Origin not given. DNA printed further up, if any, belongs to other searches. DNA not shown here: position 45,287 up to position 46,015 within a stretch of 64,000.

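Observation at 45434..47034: Translationally coupled 390-aa / 143-aa gene pair of unknown family, directly downstream of a type I R-M operon on a tRNA island: candidate novel defence or toxin-antitoxin-like system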

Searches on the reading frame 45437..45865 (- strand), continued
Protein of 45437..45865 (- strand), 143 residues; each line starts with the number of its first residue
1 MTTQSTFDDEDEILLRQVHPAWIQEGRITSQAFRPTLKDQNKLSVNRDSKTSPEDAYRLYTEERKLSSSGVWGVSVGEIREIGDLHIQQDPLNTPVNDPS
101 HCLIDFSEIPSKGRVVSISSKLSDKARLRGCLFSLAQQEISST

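Call 53: search_protein_families(library=padloc, alignment_id=A4, max_evalue=0.00001)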
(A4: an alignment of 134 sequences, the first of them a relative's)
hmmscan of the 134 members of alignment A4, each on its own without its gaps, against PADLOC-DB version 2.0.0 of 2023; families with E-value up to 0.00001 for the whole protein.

A. member 1, L006:5518-7950:- (811 aa): 0 families

B. families by the number of members that match (of 134 scanned): 233 families (the first 25 are shown)
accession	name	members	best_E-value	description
PDLC03954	RmrA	2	7.3e-25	-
PDLC03659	mREase_IV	1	1.2e-256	Type IV methyl-directed restriction enzyme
PDLC04852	PDC-S05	1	1.8e-149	-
PDLC04853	PDC-S05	1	3.5e-139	-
PDLC04851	PDC-S05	1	3e-125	-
PDLC01934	CARF7--CARF_RelE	1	4.6e-110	-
PDLC04868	PDC-S05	1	1.3e-109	-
PDLC04864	PDC-S05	1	1.3e-103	-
PDLC04843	PDC-S05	1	2.9e-99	-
PDLC04871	PDC-S05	1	2e-96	-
PDLC02291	AbiEii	1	4.6e-89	AbiEii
PDLC01136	RT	1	2.9e-81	RT (reverse transcriptase)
PDLC04870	PDC-S05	1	1.9e-79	-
PDLC02203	MzaA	1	3.7e-78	-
PDLC04876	PDC-S05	1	5e-70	-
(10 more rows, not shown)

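Call 55: search_protein_families(library=pfam, proteins=[L016:6687-9452:+, L021:7046-9364:+, L029:6936-9239:+, L046:6634-8547:+, L033:7987-9429:+, L040:8628-9410:+, L018:8636-9436:+, L016:9501-9986:+, L033:9447-9986:+, L072:2213-2632:+], max_evalue=0.01)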
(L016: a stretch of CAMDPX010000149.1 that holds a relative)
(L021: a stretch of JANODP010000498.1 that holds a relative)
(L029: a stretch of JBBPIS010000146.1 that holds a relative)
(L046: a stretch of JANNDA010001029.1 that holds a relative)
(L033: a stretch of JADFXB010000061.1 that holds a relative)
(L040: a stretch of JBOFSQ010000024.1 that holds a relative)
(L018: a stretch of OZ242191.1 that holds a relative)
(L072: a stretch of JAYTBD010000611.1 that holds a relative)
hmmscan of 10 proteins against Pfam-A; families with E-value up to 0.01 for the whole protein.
L016:6687-9452:+ (922 aa): 7 families
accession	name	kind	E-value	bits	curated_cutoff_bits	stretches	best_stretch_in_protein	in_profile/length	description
PF23500.1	DUF7133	-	2.2e-65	221.9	27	2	387-597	3-206/385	Domain of unknown function (DUF7133)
PF13646.12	HEAT_2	-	1.2e-09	38.8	27.7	1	822-903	3-80/88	HEAT repeats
PF13472.12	Lipase_GDSL_2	-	8e-06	26.9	32.9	1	47-248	21-174/178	GDSL-like Lipase/Acylhydrolase family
PF13513.12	HEAT_EZ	-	0.00057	20.8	27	0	853-877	30-54/55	HEAT-like repeat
PF08450.18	SGL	-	0.0011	19.1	26.3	0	678-738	71-123/246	SMP-30/Gluconolactonase/LRE-like region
PF02985.28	HEAT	-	0.0027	18.3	23.5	0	854-876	3-25/31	HEAT repeat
PF08963.15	DUF1878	-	0.0095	16.9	23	0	151-213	40-105/110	Protein of unknown function (DUF1878)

L021:7046-9364:+ (773 aa): 2 families
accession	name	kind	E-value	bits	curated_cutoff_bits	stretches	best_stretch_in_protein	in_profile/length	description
PF07995.17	GSDH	-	2.7e-42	145.7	25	1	78-398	3-323/332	Glucose / Sorbosone dehydrogenase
PF07627.16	PSCyt3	-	0.0016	19.2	27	0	613-670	21-77/98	Protein of unknown function (DUF1588)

L029:6936-9239:+ (768 aa): 2 families
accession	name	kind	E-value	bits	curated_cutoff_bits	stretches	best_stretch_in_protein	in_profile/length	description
PF07995.17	GSDH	-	1.6e-42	146.5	25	1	75-400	4-330/332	Glucose / Sorbosone dehydrogenase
PF07627.16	PSCyt3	-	0.0017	19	27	0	610-666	22-77/98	Protein of unknown function (DUF1588)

L046:6634-8547:+ (638 aa): 2 families
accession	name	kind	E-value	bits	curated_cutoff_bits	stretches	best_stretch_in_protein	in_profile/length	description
PF23500.1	DUF7133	-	4.5e-48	164.9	27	1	392-603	2-206/385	Domain of unknown function (DUF7133)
PF13472.12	Lipase_GDSL_2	-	5.1e-09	37.3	32.9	1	115-258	63-177/178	GDSL-like Lipase/Acylhydrolase family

L033:7987-9429:+ (481 aa): 3 families
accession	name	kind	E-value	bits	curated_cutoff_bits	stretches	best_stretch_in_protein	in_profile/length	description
PF04055.27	Radical_SAM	-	5.4e-28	98.7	29.5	1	205-369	2-166/166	Radical SAM superfamily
PF02310.24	B12-binding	-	6.4e-17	61.9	32.1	1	22-129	14-120/121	B12 binding domain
PF19864.5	Radical_SAM_N2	-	0.0029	17.5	29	1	91-139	85-132/151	Radical SAM proteins, N-terminal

L040:8628-9410:+ (261 aa): 1 family
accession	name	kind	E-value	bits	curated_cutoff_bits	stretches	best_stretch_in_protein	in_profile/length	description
PF20360.3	DUF6655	-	3.5e-42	144.8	27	1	26-221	4-204/259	Family of unknown function (DUF6655)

L018:8636-9436:+ (267 aa): 1 family
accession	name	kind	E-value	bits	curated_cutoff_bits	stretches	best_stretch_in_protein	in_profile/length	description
PF00230.25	MIP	-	2.6e-57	194.6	25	1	31-251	6-221/222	Major intrinsic protein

L016:9501-9986:+ (162 aa): 1 family
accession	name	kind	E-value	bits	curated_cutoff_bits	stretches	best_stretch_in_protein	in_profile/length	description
PF01954.22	AF2212-like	-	7.6e-05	23.5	21.6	1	3-28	4-29/59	AF2212-like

L033:9447-9986:+ (180 aa): 0 families

L072:2213-2632:+ (140 aa): 0 families

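Call 58: fold_search(model_id=the predicted structure, library=viral)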
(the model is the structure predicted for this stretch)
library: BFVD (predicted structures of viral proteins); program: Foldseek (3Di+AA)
matches with E <= 10: 378; with E <= 0.001: 0
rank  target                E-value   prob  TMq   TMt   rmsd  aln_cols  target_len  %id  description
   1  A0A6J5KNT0            2.9e-01  0.05  0.18  0.14  14.5       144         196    8  Uncharacterized protein [uncultured Caudovirales phage]
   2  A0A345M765            4.3e-01  0.09  0.25  0.19   7.6       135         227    7  (no name in the UniProt tables at hand)
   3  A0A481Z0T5            4.6e-01  0.10  0.30  0.25  14.4       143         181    8  Uncharacterized protein [Mimivirus LCMiAC01]
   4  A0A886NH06            4.9e-01  0.06  0.22  0.15  12.2       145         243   10  (no name in the UniProt tables at hand)
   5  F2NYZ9                5.2e-01  0.11  0.29  0.13  17.3       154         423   11  DNA-directed RNA polymerase [Diadromus pulchellus ascovirus 4a]
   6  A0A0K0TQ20            5.2e-01  0.06  0.22  0.08  14.4       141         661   11  NS1 [Porcine parvovirus 2]
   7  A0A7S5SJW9            6.0e-01  0.13  0.28  0.16   7.5       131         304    8  (no name in the UniProt tables at hand)
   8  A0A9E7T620            6.4e-01  0.08  0.21  0.22   8.0        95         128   12  (no name in the UniProt tables at hand)
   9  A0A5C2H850            6.8e-01  0.08  0.22  0.24   8.5        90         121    9  Uncharacterized protein [Enterococcus phage PEf771]
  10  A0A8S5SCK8            6.8e-01  0.04  0.17  0.15  11.6       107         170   11  NinB protein [Siphoviridae sp. ctrCv3]
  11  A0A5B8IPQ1            7.2e-01  0.15  0.30  0.34   9.0       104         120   10  KH domain protein [Mimiviridae sp. ChoanoV1]
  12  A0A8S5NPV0            8.2e-01  0.06  0.17  0.12  11.3       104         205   10  NinB protein [Myoviridae sp. ctagO6]
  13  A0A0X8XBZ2            8.2e-01  0.04  0.18  0.14  15.4       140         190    9  (no name in the UniProt tables at hand)
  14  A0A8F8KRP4            9.4e-01  0.12  0.27  0.21   8.5        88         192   14  Uncharacterized protein [Clandestinovirus]
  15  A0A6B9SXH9            9.4e-01  0.06  0.17  0.15  12.7       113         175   10  (no name in the UniProt tables at hand)
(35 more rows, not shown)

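Call 60: search_dna_similar(query=window:45437-45865:-, collection=plasmids, mode=protein, max_evalue=0.001, max_rows=25)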
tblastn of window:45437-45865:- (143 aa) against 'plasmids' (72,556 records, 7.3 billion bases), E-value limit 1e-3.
Records with a match: 5; places in all: 5; records where one place covers at least 80% of the query: 5.
Best place of each record, by identity: <60% 5.
By first word of the organism name: Rhodococcus 2; Rhizobium 1; Sinomonas 1; Limnohabitans 1.
By predicted mobility (MOB-suite, as given by PLSDB): mobilizable 4; non-mobilizable 1.
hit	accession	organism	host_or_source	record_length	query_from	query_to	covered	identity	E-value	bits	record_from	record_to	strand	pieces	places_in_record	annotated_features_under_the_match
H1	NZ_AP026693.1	Rhodococcus qingshengii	cruid oil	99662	11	130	84%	42.5%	1e-13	74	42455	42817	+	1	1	hypothetical protein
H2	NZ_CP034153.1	Rhodococcus sp. NJ-530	Antarctic sea ice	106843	11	130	84%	42.5%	1e-13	74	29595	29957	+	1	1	hypothetical protein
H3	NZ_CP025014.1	Rhizobium leguminosarum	Lotus corniculatus,Bacteria culture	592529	7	132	88%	37.4%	7e-13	71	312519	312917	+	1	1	hypothetical protein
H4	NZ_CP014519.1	Sinomonas atrocyanea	cell culture,contaminant from air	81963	7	142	95%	30.8%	1e-6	53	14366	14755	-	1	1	hypothetical protein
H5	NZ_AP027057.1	Limnohabitans sp. TEGF004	water,lake surface water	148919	12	132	85%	33.3%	3e-11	66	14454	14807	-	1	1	hypothetical protein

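Call 61: search_dna_similar(query=window:45437-45865:-, collection=phages, mode=protein, max_evalue=0.001, max_rows=25)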
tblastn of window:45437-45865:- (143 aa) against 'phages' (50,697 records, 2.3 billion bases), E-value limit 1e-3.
No match.

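Call 62: get_annotated_region(hit=H1, flank=7000)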
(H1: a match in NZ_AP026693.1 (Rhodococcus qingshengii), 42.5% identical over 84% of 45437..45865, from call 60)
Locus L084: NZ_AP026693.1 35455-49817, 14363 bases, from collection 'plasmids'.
description: Rhodococcus qingshengii strain N9T-4 plasmid pN9T4-2, complete sequence
organism: Rhodococcus qingshengii (NCBI taxid 334542)
taxonomy: Bacteria; Actinomycetota; Actinomycetes; Mycobacteriales; Nocardiaceae; Rhodococcus; Rhodococcus qingshengii
host: -; source: cruid oil; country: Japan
typing (MOB-suite, as given by PLSDB): mobilizable; replicon rep_cluster_1311; relaxase MOBF
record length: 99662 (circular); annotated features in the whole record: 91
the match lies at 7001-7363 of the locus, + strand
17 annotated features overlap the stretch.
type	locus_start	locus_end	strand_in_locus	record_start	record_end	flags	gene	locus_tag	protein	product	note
CDS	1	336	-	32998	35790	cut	-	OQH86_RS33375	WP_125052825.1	DEAD/DEAH box helicase family protein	-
CDS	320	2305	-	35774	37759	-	-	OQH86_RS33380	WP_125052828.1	site-specific DNA-methyltransferase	GO:0006306 - DNA methylation [Evidence IEA]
CDS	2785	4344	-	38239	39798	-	-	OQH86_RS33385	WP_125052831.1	hypothetical protein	-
CDS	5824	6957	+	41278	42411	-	-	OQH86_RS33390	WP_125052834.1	hypothetical protein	-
CDS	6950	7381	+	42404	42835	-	-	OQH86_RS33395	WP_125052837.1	hypothetical protein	-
CDS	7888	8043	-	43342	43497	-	-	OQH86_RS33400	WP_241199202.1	hypothetical protein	-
CDS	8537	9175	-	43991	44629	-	-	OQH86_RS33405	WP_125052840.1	hypothetical protein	-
CDS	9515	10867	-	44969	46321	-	-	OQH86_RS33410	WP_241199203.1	hypothetical protein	-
CDS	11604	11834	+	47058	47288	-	nrdH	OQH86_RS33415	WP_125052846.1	glutaredoxin-like protein NrdH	-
CDS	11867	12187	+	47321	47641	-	-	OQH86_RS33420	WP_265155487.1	hypothetical protein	-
CDS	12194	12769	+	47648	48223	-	-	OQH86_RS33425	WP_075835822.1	DnaB-like helicase N-terminal domain-containing protein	GO:0006260 - DNA replication [Evidence IEA]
CDS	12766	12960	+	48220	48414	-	-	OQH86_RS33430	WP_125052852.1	hypothetical protein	-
CDS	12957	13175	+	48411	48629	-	-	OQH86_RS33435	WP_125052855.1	hypothetical protein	-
CDS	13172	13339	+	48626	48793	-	-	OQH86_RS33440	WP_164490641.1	hypothetical protein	-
CDS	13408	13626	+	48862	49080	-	-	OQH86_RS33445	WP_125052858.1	hypothetical protein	-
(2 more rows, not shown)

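Call 63: get_annotated_region(hit=H5, flank=7000)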
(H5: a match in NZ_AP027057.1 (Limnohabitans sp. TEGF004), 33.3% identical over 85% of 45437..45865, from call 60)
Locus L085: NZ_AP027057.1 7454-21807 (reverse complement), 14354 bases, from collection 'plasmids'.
description: Limnohabitans sp. TEGF004 plasmid pTEGF4, complete sequence
organism: Limnohabitans sp. TEGF004 (NCBI taxid 2986281)
taxonomy: Bacteria; Pseudomonadota; Betaproteobacteria; Burkholderiales; Comamonadaceae; Limnohabitans; Limnohabitans sp. TEGF004
host: -; source: water,lake surface water; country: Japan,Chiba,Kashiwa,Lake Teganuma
typing (MOB-suite, as given by PLSDB): non-mobilizable
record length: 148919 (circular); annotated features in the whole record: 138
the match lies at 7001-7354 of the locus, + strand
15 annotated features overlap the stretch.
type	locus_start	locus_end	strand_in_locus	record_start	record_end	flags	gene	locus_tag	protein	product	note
CDS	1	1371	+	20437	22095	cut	-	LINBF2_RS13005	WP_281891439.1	AMP-binding protein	-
CDS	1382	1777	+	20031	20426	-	-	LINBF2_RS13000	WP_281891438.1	RidA family protein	-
CDS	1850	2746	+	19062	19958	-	-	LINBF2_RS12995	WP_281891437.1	DMT family transporter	GO:0055085 - transmembrane transport [Evidence IEA]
CDS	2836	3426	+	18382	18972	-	-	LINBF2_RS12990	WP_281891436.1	response regulator transcription factor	GO:0000160 - phosphorelay signal transduction system [Evidence IEA]; GO:0006355 - regulation of DNA-templated ...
CDS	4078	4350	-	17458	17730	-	-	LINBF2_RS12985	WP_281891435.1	type II toxin-antitoxin system RelE/ParE family toxin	-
CDS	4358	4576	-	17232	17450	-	-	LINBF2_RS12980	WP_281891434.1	hypothetical protein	-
CDS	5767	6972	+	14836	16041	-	-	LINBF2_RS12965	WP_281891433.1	hypothetical protein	-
CDS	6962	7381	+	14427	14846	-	-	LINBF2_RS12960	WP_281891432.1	hypothetical protein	-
CDS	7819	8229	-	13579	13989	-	vapC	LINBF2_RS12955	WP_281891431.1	tRNA(fMet)-specific endonuclease VapC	-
CDS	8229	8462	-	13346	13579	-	vapB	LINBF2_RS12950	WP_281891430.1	type II toxin-antitoxin system VapB family antitoxin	-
CDS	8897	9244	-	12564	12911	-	-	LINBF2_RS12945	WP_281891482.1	helix-turn-helix domain-containing protein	-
CDS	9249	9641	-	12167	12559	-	-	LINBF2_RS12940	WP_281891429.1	type II toxin-antitoxin system RelE/ParE family toxin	-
CDS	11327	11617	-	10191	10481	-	-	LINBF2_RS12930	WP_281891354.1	type II toxin-antitoxin system RelE/ParE family toxin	GO:0030541 - plasmid partitioning [Evidence IEA]; GO:0051290 - protein heterotetramerization [Evidence IEA]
CDS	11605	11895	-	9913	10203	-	-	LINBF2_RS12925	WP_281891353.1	ribbon-helix-helix protein, CopG family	GO:0006355 - regulation of DNA-templated transcription [Evidence IEA]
CDS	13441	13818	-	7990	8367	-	-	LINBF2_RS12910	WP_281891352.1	hypothetical protein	-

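Call 64: get_annotated_region(hit=H3, flank=7000)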
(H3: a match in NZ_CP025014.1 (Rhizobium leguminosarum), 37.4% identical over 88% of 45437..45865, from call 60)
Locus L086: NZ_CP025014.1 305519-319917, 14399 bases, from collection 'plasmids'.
description: Rhizobium leguminosarum strain Norway plasmid pRLN2, complete sequence
organism: Rhizobium leguminosarum (NCBI taxid 384)
taxonomy: Bacteria; Pseudomonadota; Alphaproteobacteria; Hyphomicrobiales; Rhizobiaceae; Rhizobium; Rhizobium leguminosarum
host: -; source: Lotus corniculatus,Bacteria culture; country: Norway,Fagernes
typing (MOB-suite, as given by PLSDB): mobilizable; relaxase MOBQ
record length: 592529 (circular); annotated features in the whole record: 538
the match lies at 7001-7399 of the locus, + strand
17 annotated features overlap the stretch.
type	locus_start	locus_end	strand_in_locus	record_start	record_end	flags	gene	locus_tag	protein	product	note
CDS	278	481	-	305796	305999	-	-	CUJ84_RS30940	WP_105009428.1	cold-shock protein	-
CDS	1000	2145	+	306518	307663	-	-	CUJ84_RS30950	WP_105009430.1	hypothetical protein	-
CDS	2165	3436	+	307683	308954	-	-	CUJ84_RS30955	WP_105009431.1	hypothetical protein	-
CDS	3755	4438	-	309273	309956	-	-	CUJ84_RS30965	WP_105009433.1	hypothetical protein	-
CDS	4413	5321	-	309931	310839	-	-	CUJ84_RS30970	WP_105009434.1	hypothetical protein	-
CDS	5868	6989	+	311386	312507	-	-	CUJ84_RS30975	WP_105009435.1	hypothetical protein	-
CDS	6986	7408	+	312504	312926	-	-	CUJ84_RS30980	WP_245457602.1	hypothetical protein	-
CDS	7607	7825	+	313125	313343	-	-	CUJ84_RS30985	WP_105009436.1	hypothetical protein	-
CDS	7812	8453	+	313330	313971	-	nthA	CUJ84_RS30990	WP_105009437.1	nitrile hydratase subunit alpha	GO:0050898 - nitrile metabolic process [Evidence IEA]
CDS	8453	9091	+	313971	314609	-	nthB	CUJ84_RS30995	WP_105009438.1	nitrile hydratase subunit beta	GO:0050898 - nitrile metabolic process [Evidence IEA]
CDS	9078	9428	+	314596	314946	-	-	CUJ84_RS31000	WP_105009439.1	hypothetical protein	-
CDS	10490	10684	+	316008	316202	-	-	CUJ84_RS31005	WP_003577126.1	hypothetical protein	-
CDS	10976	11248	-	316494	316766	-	-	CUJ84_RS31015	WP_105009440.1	hypothetical protein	-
CDS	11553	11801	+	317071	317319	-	-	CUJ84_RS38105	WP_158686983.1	hypothetical protein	-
CDS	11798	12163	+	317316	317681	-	-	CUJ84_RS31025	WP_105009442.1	hypothetical protein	-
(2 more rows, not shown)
